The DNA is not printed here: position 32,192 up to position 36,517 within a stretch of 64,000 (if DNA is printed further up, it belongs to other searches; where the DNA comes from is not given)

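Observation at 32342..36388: Membrane-spanning one-component regulator: extracellular SBBP beta-propeller + CARDB, one TM helix, and two cytoplasmic winged-helix DNA-binding domains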

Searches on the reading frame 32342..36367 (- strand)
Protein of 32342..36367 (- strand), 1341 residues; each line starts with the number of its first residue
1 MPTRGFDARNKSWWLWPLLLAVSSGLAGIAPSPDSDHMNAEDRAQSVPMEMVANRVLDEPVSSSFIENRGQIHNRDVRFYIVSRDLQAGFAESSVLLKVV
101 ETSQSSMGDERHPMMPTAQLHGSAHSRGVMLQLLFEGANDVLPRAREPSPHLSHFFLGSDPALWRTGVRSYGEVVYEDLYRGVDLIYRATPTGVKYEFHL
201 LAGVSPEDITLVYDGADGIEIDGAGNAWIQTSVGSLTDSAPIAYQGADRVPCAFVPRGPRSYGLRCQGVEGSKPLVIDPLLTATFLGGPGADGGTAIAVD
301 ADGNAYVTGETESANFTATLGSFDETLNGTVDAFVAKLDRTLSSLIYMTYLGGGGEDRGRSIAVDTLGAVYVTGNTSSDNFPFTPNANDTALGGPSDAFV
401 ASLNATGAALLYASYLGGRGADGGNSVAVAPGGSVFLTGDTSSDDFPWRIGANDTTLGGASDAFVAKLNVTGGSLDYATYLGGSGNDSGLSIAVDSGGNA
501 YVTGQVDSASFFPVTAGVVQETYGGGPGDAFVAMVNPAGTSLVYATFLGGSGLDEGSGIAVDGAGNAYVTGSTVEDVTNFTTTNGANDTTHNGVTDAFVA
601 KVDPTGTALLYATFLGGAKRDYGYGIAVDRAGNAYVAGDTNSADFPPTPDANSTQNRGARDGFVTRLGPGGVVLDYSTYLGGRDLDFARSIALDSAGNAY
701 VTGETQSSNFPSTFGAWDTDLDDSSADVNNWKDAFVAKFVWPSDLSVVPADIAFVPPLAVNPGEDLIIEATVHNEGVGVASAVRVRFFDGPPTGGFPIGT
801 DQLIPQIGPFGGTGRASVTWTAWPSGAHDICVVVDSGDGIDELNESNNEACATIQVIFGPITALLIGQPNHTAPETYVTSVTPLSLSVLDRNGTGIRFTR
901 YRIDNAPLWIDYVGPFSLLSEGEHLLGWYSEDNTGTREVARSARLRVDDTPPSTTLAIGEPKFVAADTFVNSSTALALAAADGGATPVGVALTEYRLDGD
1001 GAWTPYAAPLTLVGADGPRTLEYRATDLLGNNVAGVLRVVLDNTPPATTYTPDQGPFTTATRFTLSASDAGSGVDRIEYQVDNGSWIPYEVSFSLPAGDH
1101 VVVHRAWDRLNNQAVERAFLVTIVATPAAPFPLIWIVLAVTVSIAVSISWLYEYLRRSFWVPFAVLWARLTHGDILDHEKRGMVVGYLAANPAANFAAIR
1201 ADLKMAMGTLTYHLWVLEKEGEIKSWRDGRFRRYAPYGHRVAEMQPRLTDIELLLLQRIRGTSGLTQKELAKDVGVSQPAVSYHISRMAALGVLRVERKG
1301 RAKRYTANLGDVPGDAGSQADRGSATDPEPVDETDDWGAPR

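Call 4: search_protein_families(library=pfam, proteins=[window:32342-36367:-], max_evalue=0.1)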
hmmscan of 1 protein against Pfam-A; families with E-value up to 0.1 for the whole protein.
window:32342-36367:- (1341 aa): 17 families
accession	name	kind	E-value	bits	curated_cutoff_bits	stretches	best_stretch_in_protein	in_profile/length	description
PF06739.17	SBBP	-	2.2e-55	184.8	20.5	7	615-646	6-38/38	Beta-propeller repeat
PF25778.1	DUF7948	-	6.3e-43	147.7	27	1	65-280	1-214/214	Domain of unknown function (DUF7948)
PF07705.17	CARDB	-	3.9e-11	43.5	22.7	1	744-850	3-99/101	CARDB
PF12840.13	HTH_20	-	9.8e-10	38.7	27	2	1255-1297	9-51/51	Helix-turn-helix domain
PF13412.12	HTH_24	-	3.2e-09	36.6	21.9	1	1249-1294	2-47/48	Winged helix-turn-helix DNA-binding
PF24266.1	HTH_HVO_0163_N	-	1.2e-08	35.3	31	1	1179-1237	2-60/70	HVO_0163, N-terminal HTH domain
PF12802.13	MarR_2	-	2.5e-07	31.2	27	1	1248-1304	3-60/61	MarR family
PF01022.26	HTH_5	-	3.1e-06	27.4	22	1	1265-1294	16-45/47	Bacterial regulatory protein, arsR family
PF25212.1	HVO_A0114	-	1.6e-05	25.1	27.6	1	1241-1306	13-78/84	HVO_A0114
PF01047.28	MarR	-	1.8e-05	25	24.6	1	1248-1299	1-52/59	MarR family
PF13601.12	HTH_34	-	0.00042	20.8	27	1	1184-1224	5-45/80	Winged helix DNA-binding domain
PF24034.1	DUF7343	-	0.0013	19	27.6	1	1265-1301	19-55/62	Domain of unknown function (DUF7343)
PF01381.28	HTH_3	-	0.0019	18.6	23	1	1256-1282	1-27/55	Helix-turn-helix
PF13545.12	HTH_Crp_2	-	0.0045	17.3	27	1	1263-1298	21-55/70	Crp-like helix-turn-helix domain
PF13560.12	HTH_31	-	0.0067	17.1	27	1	1255-1282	5-32/64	Helix-turn-helix domain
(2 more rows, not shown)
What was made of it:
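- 35528..36175 (-): DUF7948 domain (residues 65-280). call 4, E 6.3e-43.
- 34268..35521 (-): Seven SBBP beta-propeller repeats (about residues 283-700). call 4 (E 2.2e-55, 7 stretches).
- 33818..34138 (-): CARDB domain (residues 744-850). call 4, E 3.9e-11.
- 32660..32854 (-): wHTH1 (residues 1172-1236), the most conserved part of the family. PF24266, 35.3 bits (call 4).
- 32447..32620 (-): wHTH2 (residues 1250-1307), ArsR/MarR-like and more variable across the family. HTH_20, HTH_24, MarR_2 and HTH_5 above their cut-offs (call 4).
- On ArsR/SmtB metalloregulators: The Pfam HTH_5 domain match is above its cut-off (call 4).
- On MarR family: Domain-level matches are above cut-off: MarR 25.0 vs 24.6, MarR_2 31.2 vs 27 (call 4).
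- On SBBP beta-propeller proteins: E 2.2e-55, 7 stretches (call 4).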

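Call 5: search_protein_families(library=ncbifam, proteins=[window:32342-36367:-], max_evalue=0.1)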
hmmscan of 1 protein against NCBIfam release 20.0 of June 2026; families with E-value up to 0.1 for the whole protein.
window:32342-36367:- (1341 aa): 11 families
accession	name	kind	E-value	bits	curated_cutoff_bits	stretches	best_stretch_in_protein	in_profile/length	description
NF047446.1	barrel_OmpL47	domain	3.8e-35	120.2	40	3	1059-1123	4-68/68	OmpL47-type beta-barrel domain-containing protein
NF047441.1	Lepto_OmpL47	equivalog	3.7e-22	79.4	250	2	965-1123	66-230/336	multi-beta-barrel domain surface protein OmpL47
NF047494.1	Lepto_SBBP_lipo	equivalog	5e-21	74.9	400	1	295-664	132-462/466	SBBP repeat beta-propeller lipoprotein, LipL53 family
NF033788.1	HTH_metalloreg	subfamily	4.8e-14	51.9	55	2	1255-1308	16-69/77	metalloregulator ArsR/SmtB family transcription factor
NF033789.1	repress_SdpR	subfamily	0.00027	20.8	100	0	1263-1308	20-65/79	autorepressor SdpR family transcription factor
NF041413.1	ArsR_Rv2640c_fam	equivalog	0.00043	20.7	155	1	1263-1307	57-101/118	Rv2640c family ArsR-like transcriptional regulator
TIGR04176.1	MarR_EPS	equivalog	0.00099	19.1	88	0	1251-1298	5-52/105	MarR family EPS-associated transcriptional regulator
TIGR03070.1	couple_hipB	subfamily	0.012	15.6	71.65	1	1256-1281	7-32/58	type II toxin-antitoxin system Y4mF family antitoxin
NF047906.1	CdPbTransRegCmtR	equivalog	0.022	14.7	150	0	1268-1306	38-76/104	Cd(II)/Pb(II)-sensing metalloregulatory transcriptional regulator CmtR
NF033545.0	transpos_IS630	equivalog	0.074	12.5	100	0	1263-1305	11-56/299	IS630 family transposase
NF045707.1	Dbac_1936_reg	equivalog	0.085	12.9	115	0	1269-1301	35-67/99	ArsR/SmtB-type metalloregulator TsoR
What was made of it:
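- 32999..33775 (-): Region holding three OmpL47-type beta-barrel domains (about residues 865-1123; the lower bound is my estimate). call 5, NF047446, E 3.8e-35, 3 stretches; listed matches cover 965-1123.
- On ArsR/SmtB metalloregulators: NF033788 scores 51.9 bits against a cut-off of 55 (call 5).
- Closest known: Leptospira surface proteins LipL53. Same: The ectodomain uses the same building blocks: SBBP propeller and OmpL47-type barrels (call 5).
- Checked: NCBIfam (call 5): three OmpL47-type beta-barrel stretches (E 3.8e-35; the two listed matches cover about 965-1123), also not listed.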

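Call 36: find_encoding_contigs(protein=window:32342-36367:-, flank=10000, max_places=6)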
Protein window:32342-36367:- (1341 aa): no gene with exactly this product is on record in the collection.
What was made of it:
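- Tried and rejected: Exact look-up of the window protein: not on record (call 36).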
